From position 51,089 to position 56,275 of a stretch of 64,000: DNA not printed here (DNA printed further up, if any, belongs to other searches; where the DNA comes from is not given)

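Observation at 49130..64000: Island of six T9SS-cargo genes with compositional heterogeneity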

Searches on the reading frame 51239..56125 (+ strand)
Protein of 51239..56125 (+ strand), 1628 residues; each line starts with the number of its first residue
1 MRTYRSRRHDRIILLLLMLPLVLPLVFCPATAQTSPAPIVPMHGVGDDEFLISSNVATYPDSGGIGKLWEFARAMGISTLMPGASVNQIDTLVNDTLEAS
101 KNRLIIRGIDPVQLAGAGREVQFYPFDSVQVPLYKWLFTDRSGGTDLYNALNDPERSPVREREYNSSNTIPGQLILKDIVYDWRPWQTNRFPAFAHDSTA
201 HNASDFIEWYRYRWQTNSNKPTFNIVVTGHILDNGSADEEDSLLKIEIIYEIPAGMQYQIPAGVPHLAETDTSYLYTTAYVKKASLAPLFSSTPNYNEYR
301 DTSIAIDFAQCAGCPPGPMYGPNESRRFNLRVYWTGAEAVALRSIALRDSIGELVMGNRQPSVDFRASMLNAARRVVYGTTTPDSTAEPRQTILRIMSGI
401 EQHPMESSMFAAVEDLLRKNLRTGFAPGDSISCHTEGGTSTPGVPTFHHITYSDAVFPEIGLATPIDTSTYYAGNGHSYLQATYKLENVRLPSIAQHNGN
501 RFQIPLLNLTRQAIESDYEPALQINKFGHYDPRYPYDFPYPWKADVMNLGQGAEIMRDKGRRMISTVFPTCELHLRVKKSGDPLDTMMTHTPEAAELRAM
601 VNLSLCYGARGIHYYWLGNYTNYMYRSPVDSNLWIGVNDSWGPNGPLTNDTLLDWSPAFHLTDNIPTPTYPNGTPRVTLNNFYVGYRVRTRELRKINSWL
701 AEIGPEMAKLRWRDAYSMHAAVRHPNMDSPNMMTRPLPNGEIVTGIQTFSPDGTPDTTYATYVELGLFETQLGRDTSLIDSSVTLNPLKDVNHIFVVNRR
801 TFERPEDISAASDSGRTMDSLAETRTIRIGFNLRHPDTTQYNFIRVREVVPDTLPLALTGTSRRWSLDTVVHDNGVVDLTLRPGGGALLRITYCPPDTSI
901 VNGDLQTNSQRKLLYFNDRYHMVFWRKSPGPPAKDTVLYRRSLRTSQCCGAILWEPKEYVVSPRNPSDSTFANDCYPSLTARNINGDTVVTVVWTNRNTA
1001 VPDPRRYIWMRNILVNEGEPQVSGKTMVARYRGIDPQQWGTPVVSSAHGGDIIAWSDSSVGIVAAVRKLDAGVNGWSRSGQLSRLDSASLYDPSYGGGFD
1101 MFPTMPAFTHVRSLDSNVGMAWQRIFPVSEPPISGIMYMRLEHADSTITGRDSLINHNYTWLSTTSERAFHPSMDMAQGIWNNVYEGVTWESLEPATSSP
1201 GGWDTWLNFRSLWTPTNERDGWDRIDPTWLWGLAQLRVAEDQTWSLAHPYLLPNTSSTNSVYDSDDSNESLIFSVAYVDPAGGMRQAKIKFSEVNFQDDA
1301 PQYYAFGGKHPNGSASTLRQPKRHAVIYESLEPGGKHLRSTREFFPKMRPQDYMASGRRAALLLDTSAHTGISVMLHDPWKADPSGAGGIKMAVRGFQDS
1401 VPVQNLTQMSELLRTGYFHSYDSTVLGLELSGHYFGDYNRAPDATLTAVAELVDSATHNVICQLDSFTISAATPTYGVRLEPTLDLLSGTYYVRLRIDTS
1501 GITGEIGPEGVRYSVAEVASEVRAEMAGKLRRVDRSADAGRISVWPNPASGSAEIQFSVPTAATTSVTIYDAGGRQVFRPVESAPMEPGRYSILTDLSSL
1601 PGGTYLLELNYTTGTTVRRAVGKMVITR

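Call 5: search_protein_families(library=pfam, proteins=[window:51239-56125:+], max_evalue=0.01)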
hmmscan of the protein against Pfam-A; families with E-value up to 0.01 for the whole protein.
window:51239-56125:+ (1628 aa): 1 family
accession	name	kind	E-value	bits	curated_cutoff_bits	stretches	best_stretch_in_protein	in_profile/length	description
PF18962.6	Por_Secre_tail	-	9e-09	36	27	1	1544-1619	1-72/75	Secretion system C-terminal sorting domain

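Call 6: search_protein_families(library=ncbifam, proteins=[window:51239-56125:+], max_evalue=0.01)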
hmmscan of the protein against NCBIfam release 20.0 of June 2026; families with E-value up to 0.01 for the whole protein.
window:51239-56125:+ (1628 aa): 3 families
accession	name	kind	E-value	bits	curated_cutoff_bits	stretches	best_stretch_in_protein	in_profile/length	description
TIGR04183.1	Por_Secre_tail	domain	1.6e-07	31.2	23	1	1544-1619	1-68/72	T9SS type A sorting domain-containing protein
NF038113.1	T9SSA_dep_M36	equivalog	0.0013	17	885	1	1540-1611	791-857/869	T9SS-dependent M36 family metallopeptidase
NF052323.1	T9SSA_dep_M6i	equivalog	0.0029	15.6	600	1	1545-1613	961-1028/1043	T9SS-dependent M6-like inactivated metalloprotease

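Call 7: find_homologous_proteins(query=window:51239-56125:+)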
Query window:51239-56125:+ (1628 aa): 28 proteins with E <= 0.001 among 8000 candidates.
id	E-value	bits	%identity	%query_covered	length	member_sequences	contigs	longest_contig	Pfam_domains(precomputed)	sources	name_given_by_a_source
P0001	0.0e+0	3820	100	100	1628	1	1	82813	PF18962.8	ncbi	-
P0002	0.0e+0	2039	58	100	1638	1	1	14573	PF18962.8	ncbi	-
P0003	6.3e-292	990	53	54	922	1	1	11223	-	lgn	-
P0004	1.2e-285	969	53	53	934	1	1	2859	-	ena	-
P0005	3.5e-284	965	51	55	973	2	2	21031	-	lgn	-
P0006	3.8e-281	954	52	53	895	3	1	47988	-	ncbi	-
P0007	6.5e-280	950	52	54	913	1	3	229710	-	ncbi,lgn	-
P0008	2.9e-278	945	52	53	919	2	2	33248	-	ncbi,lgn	-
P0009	1.4e-274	933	50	53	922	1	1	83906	-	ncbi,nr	ncbi:MAG: hypothetical protein JST22_19040 [Bacteroidetes bacterium]|nr:hypothetical protein [Bacter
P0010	1.1e-272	926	52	54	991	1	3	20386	-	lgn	-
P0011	6.3e-266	904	50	54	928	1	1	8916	-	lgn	-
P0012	3.9e-263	895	37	98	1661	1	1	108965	PF18962.8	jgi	-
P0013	2.0e-262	892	49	55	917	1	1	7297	-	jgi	jgi:hypothetical protein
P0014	6.3e-244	831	35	99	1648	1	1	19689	PF18962.8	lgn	-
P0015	4.6e-230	785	35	93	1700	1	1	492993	PF18962.8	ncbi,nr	ncbi:MAG: Filamentous hemagglutinin family outer membrane protein [Chlorobi bacterium]|nr:Filamentou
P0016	9.7e-219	748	33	98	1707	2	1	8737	PF18962.8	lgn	-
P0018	1.2e-209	717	33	98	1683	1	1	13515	PF18962.8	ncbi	ncbi:MAG: T9SS type A sorting domain-containing protein [Candidatus Kapaibacterium sp.]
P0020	4.7e-186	639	32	98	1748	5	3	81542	PF18962.8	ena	-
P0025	2.1e-142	495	28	97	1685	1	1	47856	PF18962.8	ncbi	-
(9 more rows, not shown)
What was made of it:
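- The source is a MAG contig (call 7: 82,813 bp, NCBI).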

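Call 9: find_encoding_contigs(protein=P0001, flank=10000, max_places=3)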
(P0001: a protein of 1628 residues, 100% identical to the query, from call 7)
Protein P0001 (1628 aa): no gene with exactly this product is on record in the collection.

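Call 10: find_encoding_contigs(protein=P0002, flank=10000, max_places=3)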
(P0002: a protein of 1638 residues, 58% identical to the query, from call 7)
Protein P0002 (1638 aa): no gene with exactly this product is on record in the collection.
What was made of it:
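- Tried and rejected: Exact-sequence contig look-ups for P0001 and P0002 (the closest G2 homologue) found nothing on record (calls 9, 10).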

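Call 12: find_related_loci(query=A1, collection=genome_contigs, flank=10000)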
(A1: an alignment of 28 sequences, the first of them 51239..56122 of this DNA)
Query A1 (1628 aa) in genome_contigs; peptide patterns used: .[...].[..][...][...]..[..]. (x = any residue, [..] = any of these).
28 stretches matched a pattern; 24 encode a relative of the query (tblastn E <= 1e-3); 24 distinct loci.
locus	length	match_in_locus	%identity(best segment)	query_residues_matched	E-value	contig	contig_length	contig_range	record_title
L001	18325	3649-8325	47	36-1609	0e+0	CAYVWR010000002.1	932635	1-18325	MAG TPA_asm: uncultured Alphaproteobacteria bacterium isolate SRP344714_co2_242 genome assembly, contig: NODE_3_length_9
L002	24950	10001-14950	37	15-1628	0e+0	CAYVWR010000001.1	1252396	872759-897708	MAG TPA_asm: uncultured Alphaproteobacteria bacterium isolate SRP344714_co2_242 genome assembly, contig: NODE_1_length_1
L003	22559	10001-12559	52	14-893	0e+0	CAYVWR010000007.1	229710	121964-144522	MAG TPA_asm: uncultured Alphaproteobacteria bacterium isolate SRP344714_co2_242 genome assembly, contig: NODE_97_length_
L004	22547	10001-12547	52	39-904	0e+0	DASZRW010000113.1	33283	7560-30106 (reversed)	MAG TPA_asm: Candidatus Kapaibacterium sp. isolate SMAG_U6034 k141_684536, whole genome shotgun sequence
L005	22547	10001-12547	50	39-904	0e+0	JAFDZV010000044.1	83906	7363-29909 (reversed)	MAG: Bacteroidetes bacterium isolate SZAS-92 BACT-TMP-15__44__length-83906, whole genome shotgun sequence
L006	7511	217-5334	34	12-1626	0e+0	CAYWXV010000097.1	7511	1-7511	MAG TPA_asm: uncultured Alphaproteobacteria bacterium isolate binchicken_co118_222 genome assembly, contig: NODE_12673_l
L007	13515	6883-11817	33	31-1628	0e+0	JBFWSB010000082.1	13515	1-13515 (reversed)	MAG: Candidatus Kapaibacterium sp. isolate CA_2019_TPBF_22 NODE_19724_length_13515_cov_3.594189_TPBF, whole genome shotg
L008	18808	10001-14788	35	35-1609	0e+0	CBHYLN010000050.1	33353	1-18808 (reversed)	MAG TPA_asm: uncultured bacterium isolate ERR14722427_metabat2_28 genome assembly, contig: ERZ27336822.580, whole genome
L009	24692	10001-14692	35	115-1628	0e+0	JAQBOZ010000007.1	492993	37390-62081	MAG: Chlorobiota bacterium isolate RYN_334 scaffold_6775954, whole genome shotgun sequence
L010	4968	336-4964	32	38-1567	0e+0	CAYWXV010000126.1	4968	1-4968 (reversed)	MAG TPA_asm: uncultured Alphaproteobacteria bacterium isolate binchicken_co118_222 genome assembly, contig: NODE_24271_l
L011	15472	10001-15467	37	11-980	1e-167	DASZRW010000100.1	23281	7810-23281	MAG TPA_asm: Candidatus Kapaibacterium sp. isolate SMAG_U6034 k141_73603, whole genome shotgun sequence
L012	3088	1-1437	54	406-893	2e-158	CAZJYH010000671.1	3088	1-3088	MAG TPA_asm: uncultured Alphaproteobacteria bacterium isolate SRP342105_co1_110 genome assembly, contig: NODE_48325_leng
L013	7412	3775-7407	31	13-1150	2e-144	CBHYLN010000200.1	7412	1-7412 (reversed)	MAG TPA_asm: uncultured bacterium isolate ERR14722427_metabat2_28 genome assembly, contig: ERZ27336822.4843, whole genom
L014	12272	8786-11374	34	38-919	5e-132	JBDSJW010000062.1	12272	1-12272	MAG: Candidatus Kapaibacterium sp. isolate cluster1_bin.331 k127_7987613, whole genome shotgun sequence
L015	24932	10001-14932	35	17-1628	0e+0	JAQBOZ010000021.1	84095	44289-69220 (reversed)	MAG: Chlorobiota bacterium isolate RYN_334 scaffold_412212, whole genome shotgun sequence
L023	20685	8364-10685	22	568-1628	4e-13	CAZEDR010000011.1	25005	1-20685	MAG TPA_asm: uncultured Melioribacter sp. isolate binchicken_co266_106 genome assembly, contig: NODE_3271_length_25005_c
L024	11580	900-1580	23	568-891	1e-10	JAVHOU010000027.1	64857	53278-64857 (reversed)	MAG: Ignavibacteriaceae bacterium isolate WB02no9_33_13 NODE_131_length_64857_cov_8.180535, whole genome shotgun sequenc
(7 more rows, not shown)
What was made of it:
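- The cassette family is multi-copy within genomes, a known cause of mis-joins (call 12).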

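Call 29: list_cluster_members(proteins=[P0001, P0002, P0012])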
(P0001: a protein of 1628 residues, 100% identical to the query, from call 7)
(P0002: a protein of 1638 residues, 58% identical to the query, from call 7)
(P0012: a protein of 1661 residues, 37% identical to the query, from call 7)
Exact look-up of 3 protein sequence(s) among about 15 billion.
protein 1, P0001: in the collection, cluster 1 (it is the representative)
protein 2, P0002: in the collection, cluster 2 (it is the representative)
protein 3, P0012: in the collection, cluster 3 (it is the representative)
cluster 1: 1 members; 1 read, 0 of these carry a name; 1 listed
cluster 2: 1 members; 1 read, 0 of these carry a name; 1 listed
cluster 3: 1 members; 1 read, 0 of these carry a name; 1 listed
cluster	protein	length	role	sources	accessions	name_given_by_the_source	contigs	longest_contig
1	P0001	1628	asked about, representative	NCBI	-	-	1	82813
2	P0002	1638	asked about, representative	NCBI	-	-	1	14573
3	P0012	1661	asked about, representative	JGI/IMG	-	-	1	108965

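Call 76: search_protein_families(library=pfam, proteins=[L023:8127-10688:+, L023:3492-5135:+, L023:5132-6772:+, L023:6792-7991:+, L023:10885-14337:+, L024:39-3422:+, L024:5986-8289:+, L023:1877-3283:+], max_evalue=0.001)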
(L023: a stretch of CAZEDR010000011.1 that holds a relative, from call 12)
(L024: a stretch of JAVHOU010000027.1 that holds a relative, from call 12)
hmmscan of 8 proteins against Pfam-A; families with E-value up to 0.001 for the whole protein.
L023:8127-10688:+ (853 aa): 3 families
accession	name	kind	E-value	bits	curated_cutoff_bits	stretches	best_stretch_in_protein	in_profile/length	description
PF18962.6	Por_Secre_tail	-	8.4e-12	45.7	27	1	775-850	2-74/75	Secretion system C-terminal sorting domain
PF13229.12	Beta_helix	-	1.2e-08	35.2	25.9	1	321-454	11-149/158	Right handed beta helix region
PF13174.12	TPR_6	-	2.5e-06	28.2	26.3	0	707-726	13-32/33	Tetratricopeptide repeat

L023:3492-5135:+ (547 aa): 3 families
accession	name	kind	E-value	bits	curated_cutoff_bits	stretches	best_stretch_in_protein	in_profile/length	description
PF01839.29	FG-GAP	-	2.5e-20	72.4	22.1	1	156-186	4-36/37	FG-GAP repeat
PF13517.12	FG-GAP_3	-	1.8e-15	57.7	26.9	3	49-107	1-61/61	FG-GAP-like repeat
PF18962.6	Por_Secre_tail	-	9.1e-06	26.3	27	1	454-529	2-64/75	Secretion system C-terminal sorting domain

L023:5132-6772:+ (546 aa): 4 families
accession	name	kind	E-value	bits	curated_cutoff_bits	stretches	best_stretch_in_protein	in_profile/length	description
PF13517.12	FG-GAP_3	-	2.9e-17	63.5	26.9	2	165-234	1-59/61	FG-GAP-like repeat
PF01839.29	FG-GAP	-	7.5e-17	61.3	22.1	1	398-433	7-36/37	FG-GAP repeat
PF18962.6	Por_Secre_tail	-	8.8e-09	36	27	1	462-528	3-64/75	Secretion system C-terminal sorting domain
PF13860.13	FlgD_ig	-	0.00022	21.6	27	0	476-527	20-74/79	FlgD Ig-like domain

L023:6792-7991:+ (399 aa): 0 families

L023:10885-14337:+ (1150 aa): 0 families

L024:39-3422:+ (1127 aa): 5 families
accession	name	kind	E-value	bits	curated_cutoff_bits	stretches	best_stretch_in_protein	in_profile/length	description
PF13229.12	Beta_helix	-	1.3e-10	41.6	25.9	2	617-744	6-124/158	Right handed beta helix region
PF13860.13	FlgD_ig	-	2.3e-10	40.8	27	1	1056-1107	23-74/79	FlgD Ig-like domain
PF14559.12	TPR_19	-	9.5e-07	29.5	25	0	913-946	28-61/68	Tetratricopeptide repeat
PF13585.12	CHU_C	-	0.00012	22.6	27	1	1048-1113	20-77/86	CHU_C Type IX secretion signal domain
PF18962.6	Por_Secre_tail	-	0.00032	21.4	27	1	1038-1110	2-66/75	Secretion system C-terminal sorting domain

L024:5986-8289:+ (767 aa): 2 families
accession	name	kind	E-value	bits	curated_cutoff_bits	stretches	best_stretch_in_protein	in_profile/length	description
PF25275.1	Golvesin_C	-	4.9e-29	101.5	31.6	2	341-470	3-130/132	Golvesin C-terminal domain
PF18962.6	Por_Secre_tail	-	1.9e-09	38.1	27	1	689-763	2-73/75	Secretion system C-terminal sorting domain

L023:1877-3283:+ (468 aa): 4 families
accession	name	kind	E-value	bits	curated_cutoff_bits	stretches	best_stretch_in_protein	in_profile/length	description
PF01839.29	FG-GAP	-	2.3e-22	78.8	22.1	1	390-423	7-36/37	FG-GAP repeat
PF13517.12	FG-GAP_3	-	3.9e-17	63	26.9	3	156-227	1-59/61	FG-GAP-like repeat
PF23167.1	DUF7057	-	3.8e-05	24.2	27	0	366-411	21-66/130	Domain of unknown function (DUF7057)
PF21955.1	CarG-like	-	0.00056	20.5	28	0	89-106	4-21/144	Carbapenem resistance protein CarG-like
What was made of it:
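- Call 76 shows FG-GAP triplets upstream of a related T9SS protein in a Melioribacter MAG.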

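Call 78: find_related_loci(query=window:51239-56122:+, collection=metagenome_contigs, flank=10000)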
Query window:51239-56122:+ (1628 aa) in metagenome_contigs; peptide patterns used: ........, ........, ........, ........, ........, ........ (x = any residue, [..] = any of these).
15 stretches matched a pattern, but none encodes a relative of the query by tblastn (E <= 1e-3).
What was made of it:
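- Tried and rejected: A scan of JGI metagenomes with G2 found no relative (call 78).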
